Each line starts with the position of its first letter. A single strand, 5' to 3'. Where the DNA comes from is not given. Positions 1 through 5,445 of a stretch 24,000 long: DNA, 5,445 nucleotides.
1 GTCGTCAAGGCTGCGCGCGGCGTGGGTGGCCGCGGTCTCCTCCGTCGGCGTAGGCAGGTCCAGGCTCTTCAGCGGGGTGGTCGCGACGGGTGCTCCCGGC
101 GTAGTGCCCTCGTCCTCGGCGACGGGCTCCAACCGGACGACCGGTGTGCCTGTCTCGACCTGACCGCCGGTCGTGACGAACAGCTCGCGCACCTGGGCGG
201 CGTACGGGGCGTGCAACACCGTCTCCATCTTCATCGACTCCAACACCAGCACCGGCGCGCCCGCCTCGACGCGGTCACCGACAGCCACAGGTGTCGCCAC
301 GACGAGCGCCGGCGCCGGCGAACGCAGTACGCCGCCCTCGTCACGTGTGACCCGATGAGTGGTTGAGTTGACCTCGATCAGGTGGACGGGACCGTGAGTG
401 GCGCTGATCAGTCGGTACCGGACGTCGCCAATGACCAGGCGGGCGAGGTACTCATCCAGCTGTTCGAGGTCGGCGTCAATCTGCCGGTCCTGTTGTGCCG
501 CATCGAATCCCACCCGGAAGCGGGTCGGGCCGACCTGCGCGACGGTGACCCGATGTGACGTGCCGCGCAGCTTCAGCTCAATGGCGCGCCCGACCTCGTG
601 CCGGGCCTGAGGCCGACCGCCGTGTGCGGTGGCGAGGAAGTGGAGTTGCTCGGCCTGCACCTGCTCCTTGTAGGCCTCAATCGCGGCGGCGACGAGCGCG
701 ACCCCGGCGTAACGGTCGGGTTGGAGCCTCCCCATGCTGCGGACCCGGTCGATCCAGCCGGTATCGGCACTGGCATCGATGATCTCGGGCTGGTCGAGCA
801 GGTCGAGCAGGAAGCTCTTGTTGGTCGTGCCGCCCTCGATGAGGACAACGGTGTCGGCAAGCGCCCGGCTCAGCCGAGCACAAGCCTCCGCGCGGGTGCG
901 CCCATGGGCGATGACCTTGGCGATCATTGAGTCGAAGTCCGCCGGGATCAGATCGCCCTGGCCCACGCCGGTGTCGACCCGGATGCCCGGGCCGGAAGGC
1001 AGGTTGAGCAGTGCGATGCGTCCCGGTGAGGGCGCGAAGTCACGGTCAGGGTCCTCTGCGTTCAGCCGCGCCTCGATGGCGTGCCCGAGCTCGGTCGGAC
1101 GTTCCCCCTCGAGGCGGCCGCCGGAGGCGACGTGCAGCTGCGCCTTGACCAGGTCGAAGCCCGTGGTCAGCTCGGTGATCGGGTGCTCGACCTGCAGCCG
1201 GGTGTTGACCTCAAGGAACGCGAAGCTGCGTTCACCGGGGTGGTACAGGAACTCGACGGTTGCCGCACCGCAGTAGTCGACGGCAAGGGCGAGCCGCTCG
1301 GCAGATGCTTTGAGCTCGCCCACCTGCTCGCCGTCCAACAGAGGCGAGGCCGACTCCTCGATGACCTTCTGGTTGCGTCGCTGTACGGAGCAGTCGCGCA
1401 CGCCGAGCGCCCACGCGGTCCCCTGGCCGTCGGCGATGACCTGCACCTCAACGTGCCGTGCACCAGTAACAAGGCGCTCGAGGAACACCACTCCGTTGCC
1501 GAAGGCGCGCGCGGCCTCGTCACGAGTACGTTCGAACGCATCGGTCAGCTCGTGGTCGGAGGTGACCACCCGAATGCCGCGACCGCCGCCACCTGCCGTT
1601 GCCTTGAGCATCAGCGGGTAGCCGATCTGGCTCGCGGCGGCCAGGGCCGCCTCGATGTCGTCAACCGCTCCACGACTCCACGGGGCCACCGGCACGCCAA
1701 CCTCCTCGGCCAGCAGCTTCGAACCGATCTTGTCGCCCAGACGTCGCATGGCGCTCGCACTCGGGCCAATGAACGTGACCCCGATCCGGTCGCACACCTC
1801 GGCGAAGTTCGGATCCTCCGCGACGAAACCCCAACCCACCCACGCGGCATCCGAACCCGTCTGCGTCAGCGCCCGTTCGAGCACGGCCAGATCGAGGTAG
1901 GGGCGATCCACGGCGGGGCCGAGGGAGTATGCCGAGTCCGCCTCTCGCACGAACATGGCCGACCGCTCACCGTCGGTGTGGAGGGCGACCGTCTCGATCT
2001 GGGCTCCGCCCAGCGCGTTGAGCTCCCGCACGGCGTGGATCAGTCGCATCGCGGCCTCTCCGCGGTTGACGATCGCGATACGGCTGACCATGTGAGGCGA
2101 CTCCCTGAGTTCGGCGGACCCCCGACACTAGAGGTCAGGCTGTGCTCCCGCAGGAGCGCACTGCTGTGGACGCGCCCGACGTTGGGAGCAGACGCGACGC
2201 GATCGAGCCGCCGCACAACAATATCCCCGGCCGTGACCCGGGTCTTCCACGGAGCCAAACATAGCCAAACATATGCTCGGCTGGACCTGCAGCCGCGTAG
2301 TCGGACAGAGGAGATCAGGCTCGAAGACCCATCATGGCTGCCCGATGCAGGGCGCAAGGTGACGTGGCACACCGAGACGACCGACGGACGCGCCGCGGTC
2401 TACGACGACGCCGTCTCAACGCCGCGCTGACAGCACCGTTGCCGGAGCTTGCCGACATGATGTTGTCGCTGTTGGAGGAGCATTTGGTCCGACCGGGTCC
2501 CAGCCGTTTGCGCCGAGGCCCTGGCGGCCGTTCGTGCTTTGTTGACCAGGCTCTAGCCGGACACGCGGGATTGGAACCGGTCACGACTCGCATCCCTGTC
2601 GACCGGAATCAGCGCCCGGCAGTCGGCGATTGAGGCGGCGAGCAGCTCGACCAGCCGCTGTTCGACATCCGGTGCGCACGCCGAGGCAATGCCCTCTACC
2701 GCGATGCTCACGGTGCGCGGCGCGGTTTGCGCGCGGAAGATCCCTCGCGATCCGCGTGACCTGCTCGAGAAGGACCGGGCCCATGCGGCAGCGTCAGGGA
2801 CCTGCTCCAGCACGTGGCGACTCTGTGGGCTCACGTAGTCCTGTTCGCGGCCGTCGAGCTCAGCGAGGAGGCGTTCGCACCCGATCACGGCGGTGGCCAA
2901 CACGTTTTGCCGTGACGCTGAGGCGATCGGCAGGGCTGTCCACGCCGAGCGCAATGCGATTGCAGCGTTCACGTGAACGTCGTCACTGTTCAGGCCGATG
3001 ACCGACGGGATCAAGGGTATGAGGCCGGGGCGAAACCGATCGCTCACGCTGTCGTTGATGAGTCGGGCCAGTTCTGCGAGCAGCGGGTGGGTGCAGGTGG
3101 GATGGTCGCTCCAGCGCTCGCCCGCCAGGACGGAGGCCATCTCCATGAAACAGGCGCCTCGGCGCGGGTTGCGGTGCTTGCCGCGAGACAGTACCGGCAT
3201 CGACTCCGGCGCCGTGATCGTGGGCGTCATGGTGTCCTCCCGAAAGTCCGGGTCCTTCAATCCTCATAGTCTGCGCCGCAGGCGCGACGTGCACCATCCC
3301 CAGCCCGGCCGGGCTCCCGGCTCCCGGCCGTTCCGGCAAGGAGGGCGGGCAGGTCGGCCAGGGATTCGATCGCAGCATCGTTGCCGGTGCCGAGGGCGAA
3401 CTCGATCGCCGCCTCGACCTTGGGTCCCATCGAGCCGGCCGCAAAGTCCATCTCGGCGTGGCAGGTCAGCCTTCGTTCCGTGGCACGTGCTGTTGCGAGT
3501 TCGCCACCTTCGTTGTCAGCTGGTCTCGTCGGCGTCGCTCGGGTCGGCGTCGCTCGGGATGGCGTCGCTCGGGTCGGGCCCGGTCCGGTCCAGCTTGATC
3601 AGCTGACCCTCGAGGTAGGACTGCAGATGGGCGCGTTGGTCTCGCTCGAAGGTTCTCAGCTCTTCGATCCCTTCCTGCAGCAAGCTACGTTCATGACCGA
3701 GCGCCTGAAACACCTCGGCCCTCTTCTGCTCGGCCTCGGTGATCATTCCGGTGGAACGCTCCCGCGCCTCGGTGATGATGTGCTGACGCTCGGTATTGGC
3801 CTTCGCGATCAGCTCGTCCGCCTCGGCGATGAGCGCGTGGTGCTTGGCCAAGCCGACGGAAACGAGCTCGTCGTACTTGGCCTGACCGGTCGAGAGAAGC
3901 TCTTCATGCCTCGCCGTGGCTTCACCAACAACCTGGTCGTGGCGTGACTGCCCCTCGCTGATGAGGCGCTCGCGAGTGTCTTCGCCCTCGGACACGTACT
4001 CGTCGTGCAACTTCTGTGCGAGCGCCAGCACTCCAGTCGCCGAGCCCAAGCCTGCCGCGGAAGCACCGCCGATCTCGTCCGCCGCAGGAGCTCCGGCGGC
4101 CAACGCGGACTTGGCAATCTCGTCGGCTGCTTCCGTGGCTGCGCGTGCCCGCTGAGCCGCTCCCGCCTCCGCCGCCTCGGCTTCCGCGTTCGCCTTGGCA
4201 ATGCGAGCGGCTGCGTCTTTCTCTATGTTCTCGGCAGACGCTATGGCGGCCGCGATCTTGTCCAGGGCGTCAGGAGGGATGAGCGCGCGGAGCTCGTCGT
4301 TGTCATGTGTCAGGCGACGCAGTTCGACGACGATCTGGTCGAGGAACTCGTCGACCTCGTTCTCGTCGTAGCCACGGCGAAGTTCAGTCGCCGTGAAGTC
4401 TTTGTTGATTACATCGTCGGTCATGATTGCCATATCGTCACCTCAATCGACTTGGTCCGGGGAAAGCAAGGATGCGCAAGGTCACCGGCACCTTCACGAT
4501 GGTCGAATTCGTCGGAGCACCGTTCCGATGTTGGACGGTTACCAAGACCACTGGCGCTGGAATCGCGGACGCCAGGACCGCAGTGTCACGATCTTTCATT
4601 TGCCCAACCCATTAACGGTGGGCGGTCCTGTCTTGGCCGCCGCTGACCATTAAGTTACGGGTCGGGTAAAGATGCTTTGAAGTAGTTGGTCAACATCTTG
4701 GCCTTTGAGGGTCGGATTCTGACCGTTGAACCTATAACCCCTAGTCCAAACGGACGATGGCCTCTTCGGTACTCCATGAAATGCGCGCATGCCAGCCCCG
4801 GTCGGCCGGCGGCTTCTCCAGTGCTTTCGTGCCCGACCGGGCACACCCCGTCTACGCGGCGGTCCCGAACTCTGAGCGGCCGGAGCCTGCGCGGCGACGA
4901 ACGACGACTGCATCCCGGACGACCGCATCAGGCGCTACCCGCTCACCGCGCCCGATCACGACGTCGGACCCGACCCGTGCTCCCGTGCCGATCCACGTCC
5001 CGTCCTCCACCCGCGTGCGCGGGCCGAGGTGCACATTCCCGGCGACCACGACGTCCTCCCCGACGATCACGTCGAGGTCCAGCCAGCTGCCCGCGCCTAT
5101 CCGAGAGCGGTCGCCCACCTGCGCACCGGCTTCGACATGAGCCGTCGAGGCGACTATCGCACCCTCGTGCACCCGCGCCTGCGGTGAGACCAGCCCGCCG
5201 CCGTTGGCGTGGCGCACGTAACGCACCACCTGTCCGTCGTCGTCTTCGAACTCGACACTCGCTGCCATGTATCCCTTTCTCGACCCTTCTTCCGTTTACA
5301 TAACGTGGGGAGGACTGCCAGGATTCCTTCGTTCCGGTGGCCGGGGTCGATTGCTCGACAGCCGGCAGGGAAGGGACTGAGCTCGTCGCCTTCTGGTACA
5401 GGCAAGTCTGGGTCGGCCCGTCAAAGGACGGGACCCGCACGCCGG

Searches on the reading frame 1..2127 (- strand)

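Call 50: search_protein_families(library=pfam, proteins=[window:1-2127:-], max_evalue=0.01)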
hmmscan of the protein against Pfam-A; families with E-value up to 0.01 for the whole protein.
window:1-2127:- (709 aa): 8 families
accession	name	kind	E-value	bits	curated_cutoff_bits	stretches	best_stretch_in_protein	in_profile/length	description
PF02786.22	CPSase_L_D2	-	1.1e-63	215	19.8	1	132-340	1-209/211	Carbamoyl-phosphate synthase L chain, ATP binding domain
PF02785.25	Biotin_carb_C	-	1.5e-33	115.6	32.4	1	352-460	1-107/108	Biotin carboxylase C-terminal domain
PF00289.28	Biotin_carb_N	-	2.8e-30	105.4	25.5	1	13-127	1-110/110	Biotin carboxylase, N-terminal domain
PF00364.28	Biotin_lipoyl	-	9.5e-13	48.2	22.1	1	601-666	3-73/73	Biotin-requiring enzyme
PF02222.28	ATP-grasp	-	1.1e-09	38.7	27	1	140-299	3-153/179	ATP-grasp domain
PF07478.18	Dala_Dala_lig_C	-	6.6e-08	32.7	24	1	140-309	2-174/204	D-ala D-ala ligase C-terminus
PF13437.12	HlyD_3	-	0.0035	18.5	22.2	0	637-668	1-32/106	HlyD family secretion protein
PF02655.19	ATP-grasp_3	-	0.01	16.4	23.2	0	163-312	25-158/160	ATP-grasp domain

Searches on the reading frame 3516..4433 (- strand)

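Call 6: search_protein_families(library=pfam, proteins=[window:3516-4433:-])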
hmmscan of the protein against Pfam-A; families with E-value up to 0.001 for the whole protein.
window:3516-4433:- (305 aa): 1 family
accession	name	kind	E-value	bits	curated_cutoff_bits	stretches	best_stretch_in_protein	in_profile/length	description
PF05103.18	DivIVA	-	2.7e-16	60.1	28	1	6-115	4-106/131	DivIVA protein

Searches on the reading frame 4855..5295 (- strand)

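Call 50: search_protein_families(library=pfam, proteins=[window:4855-5295:-], max_evalue=0.01)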
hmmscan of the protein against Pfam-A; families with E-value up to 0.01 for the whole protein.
window:4855-5295:- (147 aa): 5 families
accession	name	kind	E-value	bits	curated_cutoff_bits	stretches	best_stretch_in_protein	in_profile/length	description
PF00132.30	Hexapep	-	7.9e-15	54.3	27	2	94-127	2-35/36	Bacterial transferase hexapeptide (six repeats)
PF25084.1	LbH_EIF2B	-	1.3e-05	25.5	54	1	40-134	10-101/105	EIF2B subunit epsilon LbH domain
PF14602.12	Hexapep_2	-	0.00033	20.7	27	1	60-90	4-32/34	Hexapeptide repeat of succinyl-transferase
PF25087.1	GMPPB_C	-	0.0004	20.5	39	0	42-90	42-89/110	GMPPB C-terminal domain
PF25247.1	LbH_GLGC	-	0.0075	16.6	27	0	42-121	18-106/135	GLGC left-handed parallel beta-helix domain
